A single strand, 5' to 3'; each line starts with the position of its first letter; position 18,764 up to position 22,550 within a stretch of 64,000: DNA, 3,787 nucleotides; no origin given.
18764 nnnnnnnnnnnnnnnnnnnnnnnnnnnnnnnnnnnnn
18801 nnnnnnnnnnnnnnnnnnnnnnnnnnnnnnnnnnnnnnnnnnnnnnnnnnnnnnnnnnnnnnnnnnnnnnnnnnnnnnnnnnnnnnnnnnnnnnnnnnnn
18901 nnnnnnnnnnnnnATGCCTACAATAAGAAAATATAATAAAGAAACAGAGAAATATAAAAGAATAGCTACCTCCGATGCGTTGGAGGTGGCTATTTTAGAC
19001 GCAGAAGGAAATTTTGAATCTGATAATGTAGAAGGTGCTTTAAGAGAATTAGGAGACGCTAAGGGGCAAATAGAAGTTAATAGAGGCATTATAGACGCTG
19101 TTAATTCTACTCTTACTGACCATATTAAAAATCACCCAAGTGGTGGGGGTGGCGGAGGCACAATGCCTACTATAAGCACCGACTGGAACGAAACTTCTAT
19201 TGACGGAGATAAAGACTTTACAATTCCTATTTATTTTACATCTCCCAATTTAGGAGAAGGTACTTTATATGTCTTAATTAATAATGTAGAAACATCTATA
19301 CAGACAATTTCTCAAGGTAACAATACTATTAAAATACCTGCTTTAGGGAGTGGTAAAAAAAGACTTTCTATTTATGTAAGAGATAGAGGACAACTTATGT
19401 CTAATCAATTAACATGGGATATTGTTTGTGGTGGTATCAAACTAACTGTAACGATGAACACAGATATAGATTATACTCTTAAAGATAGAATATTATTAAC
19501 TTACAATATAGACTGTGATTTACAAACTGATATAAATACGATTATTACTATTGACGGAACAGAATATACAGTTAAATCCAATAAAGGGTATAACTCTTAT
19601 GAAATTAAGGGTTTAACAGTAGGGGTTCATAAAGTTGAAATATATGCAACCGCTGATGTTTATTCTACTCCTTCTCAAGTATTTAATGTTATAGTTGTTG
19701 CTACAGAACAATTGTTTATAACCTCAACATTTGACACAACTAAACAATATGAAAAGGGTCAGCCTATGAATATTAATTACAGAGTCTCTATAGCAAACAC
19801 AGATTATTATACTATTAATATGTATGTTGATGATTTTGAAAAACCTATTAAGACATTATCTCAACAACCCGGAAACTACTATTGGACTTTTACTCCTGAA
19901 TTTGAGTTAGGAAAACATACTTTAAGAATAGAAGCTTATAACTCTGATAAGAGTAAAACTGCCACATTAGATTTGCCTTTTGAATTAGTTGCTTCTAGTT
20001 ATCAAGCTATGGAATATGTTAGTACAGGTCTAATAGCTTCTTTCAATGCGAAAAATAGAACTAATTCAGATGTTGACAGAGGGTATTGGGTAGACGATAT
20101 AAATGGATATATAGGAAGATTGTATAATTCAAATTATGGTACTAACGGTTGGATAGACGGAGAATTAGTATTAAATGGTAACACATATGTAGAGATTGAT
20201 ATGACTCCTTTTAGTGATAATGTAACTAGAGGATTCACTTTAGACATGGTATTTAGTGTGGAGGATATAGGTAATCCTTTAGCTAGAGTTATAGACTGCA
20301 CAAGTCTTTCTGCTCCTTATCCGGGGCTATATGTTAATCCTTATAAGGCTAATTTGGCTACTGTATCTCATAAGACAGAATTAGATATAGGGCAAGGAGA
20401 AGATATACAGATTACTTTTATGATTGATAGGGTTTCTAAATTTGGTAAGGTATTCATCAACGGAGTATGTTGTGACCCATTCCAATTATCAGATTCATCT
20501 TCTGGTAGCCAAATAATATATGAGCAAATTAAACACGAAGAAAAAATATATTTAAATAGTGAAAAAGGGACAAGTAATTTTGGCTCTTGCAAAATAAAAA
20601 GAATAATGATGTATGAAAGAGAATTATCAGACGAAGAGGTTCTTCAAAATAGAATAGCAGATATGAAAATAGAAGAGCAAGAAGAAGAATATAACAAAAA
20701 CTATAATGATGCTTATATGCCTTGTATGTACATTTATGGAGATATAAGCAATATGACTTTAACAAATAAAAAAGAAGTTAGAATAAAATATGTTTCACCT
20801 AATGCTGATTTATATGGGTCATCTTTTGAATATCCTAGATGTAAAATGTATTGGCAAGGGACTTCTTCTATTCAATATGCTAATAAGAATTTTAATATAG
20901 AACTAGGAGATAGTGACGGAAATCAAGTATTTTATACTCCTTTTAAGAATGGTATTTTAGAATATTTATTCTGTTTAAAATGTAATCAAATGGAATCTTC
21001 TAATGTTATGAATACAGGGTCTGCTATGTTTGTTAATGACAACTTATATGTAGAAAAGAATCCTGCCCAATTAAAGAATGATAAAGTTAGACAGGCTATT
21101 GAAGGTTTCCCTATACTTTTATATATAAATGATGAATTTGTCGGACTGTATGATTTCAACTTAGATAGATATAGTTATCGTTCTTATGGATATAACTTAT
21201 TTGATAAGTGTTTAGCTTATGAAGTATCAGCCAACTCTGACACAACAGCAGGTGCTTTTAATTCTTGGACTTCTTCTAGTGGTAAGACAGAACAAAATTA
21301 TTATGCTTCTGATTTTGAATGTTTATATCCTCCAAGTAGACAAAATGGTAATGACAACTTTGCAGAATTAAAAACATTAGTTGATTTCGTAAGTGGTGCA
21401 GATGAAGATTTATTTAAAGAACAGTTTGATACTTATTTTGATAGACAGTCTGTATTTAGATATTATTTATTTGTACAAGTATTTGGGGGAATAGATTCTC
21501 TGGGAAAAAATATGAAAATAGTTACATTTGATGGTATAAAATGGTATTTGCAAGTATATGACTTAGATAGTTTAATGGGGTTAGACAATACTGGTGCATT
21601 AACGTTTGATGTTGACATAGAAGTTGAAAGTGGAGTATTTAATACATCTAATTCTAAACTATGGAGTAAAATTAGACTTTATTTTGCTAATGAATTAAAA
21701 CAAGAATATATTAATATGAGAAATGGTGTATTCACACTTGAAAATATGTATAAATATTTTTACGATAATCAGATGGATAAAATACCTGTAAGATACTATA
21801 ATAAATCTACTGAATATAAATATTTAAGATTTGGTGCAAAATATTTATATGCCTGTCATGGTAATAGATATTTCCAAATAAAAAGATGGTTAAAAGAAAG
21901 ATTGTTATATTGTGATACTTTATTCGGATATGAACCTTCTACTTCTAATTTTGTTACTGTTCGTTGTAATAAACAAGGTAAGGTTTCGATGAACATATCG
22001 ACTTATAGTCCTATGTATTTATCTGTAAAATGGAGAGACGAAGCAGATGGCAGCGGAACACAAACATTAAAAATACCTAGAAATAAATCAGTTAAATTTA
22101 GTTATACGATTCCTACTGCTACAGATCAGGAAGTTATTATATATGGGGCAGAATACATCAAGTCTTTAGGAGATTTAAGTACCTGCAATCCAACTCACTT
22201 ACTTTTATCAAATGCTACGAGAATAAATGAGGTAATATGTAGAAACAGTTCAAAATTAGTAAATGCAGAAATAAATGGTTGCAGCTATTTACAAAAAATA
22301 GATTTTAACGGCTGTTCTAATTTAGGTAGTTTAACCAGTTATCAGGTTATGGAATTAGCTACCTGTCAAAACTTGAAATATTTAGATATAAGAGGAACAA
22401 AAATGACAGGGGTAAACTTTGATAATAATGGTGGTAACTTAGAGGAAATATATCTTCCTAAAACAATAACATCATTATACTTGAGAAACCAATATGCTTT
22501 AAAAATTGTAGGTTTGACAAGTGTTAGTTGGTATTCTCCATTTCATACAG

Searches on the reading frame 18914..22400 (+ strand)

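Call 67: search_dna_similar(query=window:18914-22400:+, collection=phages, mode=protein, max_evalue=0.00001, max_rows=15)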
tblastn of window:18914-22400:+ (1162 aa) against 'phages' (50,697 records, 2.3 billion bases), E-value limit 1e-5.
Records with a match: 59; places in all: 59; records where one place covers at least 80% of the query: 3.
Best place of each record, by identity: <60% 59.
By first word of the organism name: Bacteroides 30; Bacteriophage 7; Prevotella 7; Klebsiella 4; uncultured 4; Bacillus 2; phage 1; Lactobacillus 1; Lacticaseibacillus 1; Phage 1; and 1 more.
By host as written in the record: - 24; Prevotella sp. 7; Bacillus megaterium str. ATCC 43725 2; Bacteroides koreensis HM3 2; Bacteroides xylanisolvens HM7 2; Klebsiella pneumoniae ST437-OXA245 2; Bacteroides xylanisolvens APCS1/XY 2; Bacteroides thetaiotaomicron BG12 1; and 17 more.
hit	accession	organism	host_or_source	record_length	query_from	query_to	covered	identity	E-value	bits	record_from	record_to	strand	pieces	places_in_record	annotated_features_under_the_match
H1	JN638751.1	Bacillus phage G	Bacillus megaterium str. ATCC 43725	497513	3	1162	100%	29.5%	3e-151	509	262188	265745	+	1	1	353: gp353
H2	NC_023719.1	Bacillus phage G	Bacillus megaterium str. ATCC 43725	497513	3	1162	100%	29.5%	3e-151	509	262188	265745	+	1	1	353: gp353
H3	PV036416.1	phage NatCom_3357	human feces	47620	88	1162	93%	23.7%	2e-54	215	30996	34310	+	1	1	hypothetical protein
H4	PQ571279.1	Bacteroides phage BT-TP2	Bacteroides thetaiotaomicron BG12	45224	278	1155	76%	24.1%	2e-39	166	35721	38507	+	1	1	hypothetical protein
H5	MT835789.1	Bacteriophage sp.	human fecal samples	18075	369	1161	68%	23.9%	6e-37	158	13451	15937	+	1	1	record has no annotation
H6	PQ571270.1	Bacteroides phage BKO1-TP4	Bacteroides koreensis HM3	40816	372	1160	68%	23.9%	7e-34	148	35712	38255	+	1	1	hypothetical protein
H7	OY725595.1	Bacteroides phage p00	-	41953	372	1160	68%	23.9%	7e-34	148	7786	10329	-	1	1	hypothetical protein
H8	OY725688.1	Bacteroides phage p00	-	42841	372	1160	68%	23.9%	7e-34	148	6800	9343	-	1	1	hypothetical protein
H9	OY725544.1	Bacteroides phage p00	-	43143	372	1160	68%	23.9%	7e-34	148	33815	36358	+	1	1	hypothetical protein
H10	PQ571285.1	Bacteroides phage BX-TP2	Bacteroides xylanisolvens HM7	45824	372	1160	68%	23.9%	7e-34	148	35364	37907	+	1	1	hypothetical protein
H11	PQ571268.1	Bacteroides phage BKO1-TP1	Bacteroides koreensis HM3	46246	372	1160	68%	23.9%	7e-34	148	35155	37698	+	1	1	hypothetical protein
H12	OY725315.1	Bacteroides phage p00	-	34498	372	1160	68%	23.9%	1e-33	147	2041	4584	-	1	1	hypothetical protein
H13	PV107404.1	Bacteroides phage jmh42_hp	Bacteroides thetaiotaomicron jmh42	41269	372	1160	68%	23.9%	1e-33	147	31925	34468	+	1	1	hypothetical protein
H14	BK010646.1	Bacteroides phage p00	Bacteroides dorei CL02T12C06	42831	372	1160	68%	23.9%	1e-33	147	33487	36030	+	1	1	hypothetical protein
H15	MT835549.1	Bacteriophage sp.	human fecal samples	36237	372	1160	68%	23.9%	1e-33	147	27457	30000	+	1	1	record has no annotation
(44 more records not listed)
